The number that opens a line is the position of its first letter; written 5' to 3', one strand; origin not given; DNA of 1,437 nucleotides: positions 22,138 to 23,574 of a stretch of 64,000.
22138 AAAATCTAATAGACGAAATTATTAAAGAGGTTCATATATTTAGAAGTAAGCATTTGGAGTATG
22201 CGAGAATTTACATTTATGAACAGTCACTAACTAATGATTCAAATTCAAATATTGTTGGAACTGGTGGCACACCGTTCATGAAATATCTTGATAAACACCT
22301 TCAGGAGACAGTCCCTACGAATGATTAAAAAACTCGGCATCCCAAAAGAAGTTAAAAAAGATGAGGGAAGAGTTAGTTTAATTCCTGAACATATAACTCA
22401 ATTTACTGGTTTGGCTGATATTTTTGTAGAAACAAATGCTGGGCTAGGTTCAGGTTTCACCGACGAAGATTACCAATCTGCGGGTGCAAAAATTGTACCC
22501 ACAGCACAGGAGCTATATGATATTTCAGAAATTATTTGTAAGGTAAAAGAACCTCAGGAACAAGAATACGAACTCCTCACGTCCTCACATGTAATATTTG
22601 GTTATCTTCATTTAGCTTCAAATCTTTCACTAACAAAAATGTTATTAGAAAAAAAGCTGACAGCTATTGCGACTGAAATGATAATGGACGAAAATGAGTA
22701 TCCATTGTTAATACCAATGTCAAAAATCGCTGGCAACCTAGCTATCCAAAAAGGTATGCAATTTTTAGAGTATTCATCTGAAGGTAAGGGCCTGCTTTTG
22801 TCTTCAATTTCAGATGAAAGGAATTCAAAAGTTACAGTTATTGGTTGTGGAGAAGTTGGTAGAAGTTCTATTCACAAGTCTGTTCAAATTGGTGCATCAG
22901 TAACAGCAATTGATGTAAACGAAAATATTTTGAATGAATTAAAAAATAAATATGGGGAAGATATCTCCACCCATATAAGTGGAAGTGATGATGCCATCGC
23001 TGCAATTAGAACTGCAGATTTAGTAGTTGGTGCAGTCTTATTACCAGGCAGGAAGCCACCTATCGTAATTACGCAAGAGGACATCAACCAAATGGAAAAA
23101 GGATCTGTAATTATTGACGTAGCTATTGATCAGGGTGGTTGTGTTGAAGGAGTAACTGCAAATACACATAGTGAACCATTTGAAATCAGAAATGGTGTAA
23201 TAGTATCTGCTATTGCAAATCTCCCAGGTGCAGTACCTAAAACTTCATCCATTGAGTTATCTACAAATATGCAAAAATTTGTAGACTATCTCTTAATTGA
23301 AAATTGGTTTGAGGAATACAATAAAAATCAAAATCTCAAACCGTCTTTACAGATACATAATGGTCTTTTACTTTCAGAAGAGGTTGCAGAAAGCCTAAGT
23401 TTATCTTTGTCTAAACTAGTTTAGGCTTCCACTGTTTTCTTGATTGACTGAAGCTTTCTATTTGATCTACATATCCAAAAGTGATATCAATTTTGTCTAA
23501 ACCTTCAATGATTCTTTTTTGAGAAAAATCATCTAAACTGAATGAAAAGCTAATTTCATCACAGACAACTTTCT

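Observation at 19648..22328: IDO-family heme dioxygenase divergently paired with an FeS-BCP photolyase-like gene over a shared palindromic promoter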

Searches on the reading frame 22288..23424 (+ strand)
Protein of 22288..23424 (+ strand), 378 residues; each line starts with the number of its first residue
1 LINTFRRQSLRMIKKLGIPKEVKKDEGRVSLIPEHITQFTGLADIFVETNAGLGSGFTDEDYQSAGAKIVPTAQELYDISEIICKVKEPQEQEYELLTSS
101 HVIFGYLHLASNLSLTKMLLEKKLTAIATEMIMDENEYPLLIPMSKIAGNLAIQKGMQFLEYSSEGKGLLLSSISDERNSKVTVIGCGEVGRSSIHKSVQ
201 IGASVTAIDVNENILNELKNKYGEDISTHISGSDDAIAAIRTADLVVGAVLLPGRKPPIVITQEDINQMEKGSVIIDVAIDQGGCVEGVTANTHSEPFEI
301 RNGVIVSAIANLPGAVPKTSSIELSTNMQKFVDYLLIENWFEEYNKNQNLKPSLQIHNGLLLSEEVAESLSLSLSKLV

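Call 3: search_protein_families(library=pfam, proteins=[window:22288-23424:+], max_evalue=0.01)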
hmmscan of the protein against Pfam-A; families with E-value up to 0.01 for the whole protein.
window:22288-23424:+ (378 aa): 8 families
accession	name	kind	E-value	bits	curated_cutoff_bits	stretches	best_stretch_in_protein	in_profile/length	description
PF01262.27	AlaDh_PNT_C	-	6.8e-55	186.2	23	1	152-361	1-211/214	Alanine dehydrogenase/PNT, C-terminal domain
PF05222.21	AlaDh_PNT_N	-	7.4e-39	133.5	30.4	1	17-148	1-136/136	Alanine dehydrogenase/PNT, N-terminal domain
PF02737.24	3HCDH_N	-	7.8e-05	23.1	22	1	181-228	1-48/180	3-hydroxyacyl-CoA dehydrogenase, NAD binding domain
PF02254.24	TrkA_N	-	0.00014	22.6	23.8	1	182-224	1-43/116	TrkA-N domain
PF03807.23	F420_oxidored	-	0.00015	22.7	21.6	1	181-279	1-92/94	NADP oxidoreductase coenzyme F420-dependent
PF02826.25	2-Hacid_dh_C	-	0.00019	21.3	25.1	1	175-279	32-127/178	D-isomer specific 2-hydroxyacid dehydrogenase, NAD binding domain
PF13241.12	NAD_binding_7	-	0.0036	18.3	22.1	1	178-241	6-70/104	Putative NAD(P)-binding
PF01488.26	Shikimate_DH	-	0.0089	16.5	24.3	0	176-280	9-113/138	Shikimate / quinate 5-dehydrogenase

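Call 21: search_protein_families(library=ncbifam, proteins=[window:22321-23424:+], max_evalue=0.001)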
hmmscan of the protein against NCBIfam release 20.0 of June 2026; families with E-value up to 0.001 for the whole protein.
window:22321-23424:+ (367 aa): 8 families
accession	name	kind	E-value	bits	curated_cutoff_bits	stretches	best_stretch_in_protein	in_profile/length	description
TIGR00518.1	alaDH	equivalog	1.4e-101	340.1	391.85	1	4-361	2-360/370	alanine dehydrogenase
NF006942.0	PRK09424.1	equivalog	1.7e-42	145.8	383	1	4-324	2-338/510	Re/Si-specific NAD(P)(+) transhydrogenase subunit alpha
TIGR00561.1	pntA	equivalog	8.2e-34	117.1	444.4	2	4-204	1-200/511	Re/Si-specific NAD(P)(+) transhydrogenase subunit alpha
NF006162.0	PRK08306.1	equivalog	6.4e-06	25.7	261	1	168-319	154-286/297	dipicolinate synthase subunit DpsA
TIGR03201.1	dearomat_had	equivalog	0.00013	21.2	338.65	1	168-214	167-212/349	6-hydroxycyclohex-1-ene-1-carbonyl-CoA dehydrogenase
TIGR02853.1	spore_dpaA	equivalog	0.00034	20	319.65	1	168-274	151-246/287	dipicolinic acid synthetase subunit A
TIGR03451.1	mycoS_dep_FDH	equivalog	0.00048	19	512.9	1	166-232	175-240/358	S-(hydroxymethyl)mycothiol dehydrogenase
NF043037.1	ThreonDh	equivalog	0.00082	18.9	350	0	168-270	2-98/297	L-threonate dehydrogenase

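Call 46: search_solved_structures(query=window:22321-23421:+, max_evalue=1e-10, show_alignments=2)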
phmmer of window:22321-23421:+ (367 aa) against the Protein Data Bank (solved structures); distinct sequences matched with E-value up to 1e-10: 25.
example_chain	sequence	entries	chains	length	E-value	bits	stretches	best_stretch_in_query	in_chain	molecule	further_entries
8hye_A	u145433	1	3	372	8.6e-80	271.9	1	4-315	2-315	Alanine dehydrogenase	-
9unz_A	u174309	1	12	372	4.2e-79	269.6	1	4-315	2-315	Alanine dehydrogenase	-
8hyh_A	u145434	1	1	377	2.6e-78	267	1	5-359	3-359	Alanine dehydrogenase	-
1pjb_A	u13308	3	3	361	1.6e-73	251.2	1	4-321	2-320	L-ALANINE DEHYDROGENASE | PROTEIN (L-ALANINE DEHYDROGENASE)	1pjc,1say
2eez_A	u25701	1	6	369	9.4e-71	242.1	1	5-361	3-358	Alanine dehydrogenase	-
2voe_A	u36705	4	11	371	2.9e-68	234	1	4-361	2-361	ALANINE DEHYDROGENASE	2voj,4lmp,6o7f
2vhw_A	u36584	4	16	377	3.1e-68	233.9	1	4-361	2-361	ALANINE DEHYDROGENASE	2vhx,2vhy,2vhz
2vhv_A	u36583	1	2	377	1.6e-67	231.6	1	4-361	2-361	ALANINE DEHYDROGENASE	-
9vae_A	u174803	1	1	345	4.3e-41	144.6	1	5-318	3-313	alanine dehydrogenase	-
9wns_A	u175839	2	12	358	4.5e-41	144.6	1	5-318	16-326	alanine dehydrogenase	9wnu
9uv7_E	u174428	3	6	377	4.5e-28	101.8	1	4-323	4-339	NAD(P) transhydrogenase subunit alpha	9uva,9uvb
1x13_A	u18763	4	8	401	5.8e-28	101.5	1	4-323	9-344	NAD(P) transhydrogenase subunit alpha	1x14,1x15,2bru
1nm5_A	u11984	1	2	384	1.9e-27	99.8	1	4-215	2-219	NAD(P) transhydrogenase subunit alpha part 1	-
2frd_A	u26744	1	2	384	5.8e-27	98.2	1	4-320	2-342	NAD(P) transhydrogenase subunit alpha part 1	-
1ptj_A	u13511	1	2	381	7.7e-27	97.8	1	4-320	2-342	NAD(P) transhydrogenase subunit alpha part 1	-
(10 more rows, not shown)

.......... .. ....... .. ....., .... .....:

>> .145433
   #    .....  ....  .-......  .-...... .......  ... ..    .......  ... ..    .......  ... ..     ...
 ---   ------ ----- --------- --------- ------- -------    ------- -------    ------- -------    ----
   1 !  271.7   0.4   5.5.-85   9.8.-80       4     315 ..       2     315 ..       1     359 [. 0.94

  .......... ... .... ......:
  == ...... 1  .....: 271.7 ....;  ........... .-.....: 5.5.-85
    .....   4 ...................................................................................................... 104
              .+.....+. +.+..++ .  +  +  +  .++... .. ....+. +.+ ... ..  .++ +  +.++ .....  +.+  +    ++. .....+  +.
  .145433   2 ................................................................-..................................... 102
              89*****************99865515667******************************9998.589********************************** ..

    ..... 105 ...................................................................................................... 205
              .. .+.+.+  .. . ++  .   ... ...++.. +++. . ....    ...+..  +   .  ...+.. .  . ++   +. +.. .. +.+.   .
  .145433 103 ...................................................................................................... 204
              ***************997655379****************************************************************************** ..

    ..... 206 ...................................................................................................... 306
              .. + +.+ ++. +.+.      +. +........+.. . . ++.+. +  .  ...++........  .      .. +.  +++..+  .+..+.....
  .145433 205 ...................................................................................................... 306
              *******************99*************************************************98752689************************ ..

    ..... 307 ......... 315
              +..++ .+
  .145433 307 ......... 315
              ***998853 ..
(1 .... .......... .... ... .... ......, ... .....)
